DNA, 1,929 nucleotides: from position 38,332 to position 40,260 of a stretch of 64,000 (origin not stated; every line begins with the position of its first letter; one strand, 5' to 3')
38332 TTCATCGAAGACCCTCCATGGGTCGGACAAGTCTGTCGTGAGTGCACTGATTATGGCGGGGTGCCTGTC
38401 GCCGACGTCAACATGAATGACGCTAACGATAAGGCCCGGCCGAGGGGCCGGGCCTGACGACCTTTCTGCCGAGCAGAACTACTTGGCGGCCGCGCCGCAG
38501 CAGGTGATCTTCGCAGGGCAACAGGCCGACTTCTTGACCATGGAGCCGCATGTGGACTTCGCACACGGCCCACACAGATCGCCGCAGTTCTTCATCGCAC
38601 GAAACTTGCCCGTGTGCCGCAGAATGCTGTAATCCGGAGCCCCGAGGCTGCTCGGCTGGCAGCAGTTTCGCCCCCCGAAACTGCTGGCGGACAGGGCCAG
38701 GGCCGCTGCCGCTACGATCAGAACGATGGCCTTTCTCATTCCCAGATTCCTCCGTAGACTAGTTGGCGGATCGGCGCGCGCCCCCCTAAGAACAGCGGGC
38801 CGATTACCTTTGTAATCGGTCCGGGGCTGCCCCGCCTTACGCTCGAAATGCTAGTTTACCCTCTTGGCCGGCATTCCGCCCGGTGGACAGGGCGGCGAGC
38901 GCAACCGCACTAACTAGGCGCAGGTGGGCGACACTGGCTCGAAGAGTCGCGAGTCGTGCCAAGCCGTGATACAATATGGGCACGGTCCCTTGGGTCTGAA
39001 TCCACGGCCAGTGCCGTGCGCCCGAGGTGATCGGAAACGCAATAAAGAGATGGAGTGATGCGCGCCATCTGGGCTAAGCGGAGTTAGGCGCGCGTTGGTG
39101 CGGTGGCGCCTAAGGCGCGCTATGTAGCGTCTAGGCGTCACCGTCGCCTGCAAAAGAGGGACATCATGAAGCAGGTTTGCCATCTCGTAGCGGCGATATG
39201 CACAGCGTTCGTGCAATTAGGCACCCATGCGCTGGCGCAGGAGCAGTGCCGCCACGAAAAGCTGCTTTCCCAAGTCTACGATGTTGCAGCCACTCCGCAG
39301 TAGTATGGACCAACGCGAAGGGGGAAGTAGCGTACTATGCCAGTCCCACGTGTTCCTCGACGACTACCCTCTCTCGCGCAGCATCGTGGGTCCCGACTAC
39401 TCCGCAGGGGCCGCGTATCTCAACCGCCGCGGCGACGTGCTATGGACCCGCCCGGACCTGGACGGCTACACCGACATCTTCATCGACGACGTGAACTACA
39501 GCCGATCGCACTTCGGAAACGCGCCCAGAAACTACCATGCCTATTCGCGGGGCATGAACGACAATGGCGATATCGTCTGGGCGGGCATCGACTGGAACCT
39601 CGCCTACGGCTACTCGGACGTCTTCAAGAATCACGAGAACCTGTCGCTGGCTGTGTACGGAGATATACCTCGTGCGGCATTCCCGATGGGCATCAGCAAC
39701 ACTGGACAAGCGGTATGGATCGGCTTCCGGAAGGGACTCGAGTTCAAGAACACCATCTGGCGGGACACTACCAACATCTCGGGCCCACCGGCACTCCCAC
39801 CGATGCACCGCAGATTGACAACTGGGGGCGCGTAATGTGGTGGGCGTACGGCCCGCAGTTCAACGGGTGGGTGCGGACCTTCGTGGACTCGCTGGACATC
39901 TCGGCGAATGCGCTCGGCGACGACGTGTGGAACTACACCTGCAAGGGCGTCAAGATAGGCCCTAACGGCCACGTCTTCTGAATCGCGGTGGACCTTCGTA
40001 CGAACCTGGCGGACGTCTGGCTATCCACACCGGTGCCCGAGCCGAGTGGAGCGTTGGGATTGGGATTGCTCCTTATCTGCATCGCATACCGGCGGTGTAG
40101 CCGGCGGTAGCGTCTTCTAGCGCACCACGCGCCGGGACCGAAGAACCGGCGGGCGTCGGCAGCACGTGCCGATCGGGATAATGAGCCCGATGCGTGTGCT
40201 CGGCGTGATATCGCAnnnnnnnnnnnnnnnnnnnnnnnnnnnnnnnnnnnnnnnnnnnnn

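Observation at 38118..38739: Two tandem small secreted Cys-rich paralogs with a conserved '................' core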

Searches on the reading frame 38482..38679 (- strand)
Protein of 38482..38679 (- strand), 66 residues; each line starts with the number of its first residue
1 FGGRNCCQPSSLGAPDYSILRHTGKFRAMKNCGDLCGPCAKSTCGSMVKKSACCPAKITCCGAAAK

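Call 77: predict_structure(alignment_id=A9)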
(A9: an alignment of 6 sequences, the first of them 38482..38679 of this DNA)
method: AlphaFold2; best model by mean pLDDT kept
length: 66 residues; sequences in the alignment: 6
mean_pLDDT: 39.5   pTM: 0.17
mean pLDDT of the five models: 39.5, 39.3, 38.9, 38.7, 36.6
residues with pLDDT >= 90: 0; 70-90: 0; 50-70: 0; < 50: 66
segments of 3 or more residues with pLDDT < 50: 1-66
pLDDT, mean of each block of 10 residues (from residue 1): 35 40 40 43 39 43 34
secondary structure, 60 per line:
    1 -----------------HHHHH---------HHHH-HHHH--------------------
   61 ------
elements in order: H18-22 H32-35 H37-40

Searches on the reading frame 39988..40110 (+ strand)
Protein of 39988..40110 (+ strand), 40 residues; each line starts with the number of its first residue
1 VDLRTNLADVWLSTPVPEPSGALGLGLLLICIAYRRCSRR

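Call 65: search_protein_families(library=ncbifam, proteins=[window:39988-40110:+], max_evalue=0.01)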
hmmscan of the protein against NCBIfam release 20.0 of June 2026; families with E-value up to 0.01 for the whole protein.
window:39988-40110:+ (40 aa): 1 family
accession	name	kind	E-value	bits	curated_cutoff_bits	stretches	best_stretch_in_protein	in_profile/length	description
TIGR02595.1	PEP_CTERM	domain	0.00011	22.8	16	1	16-38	1-23/24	PEP-CTERM sorting domain-containing protein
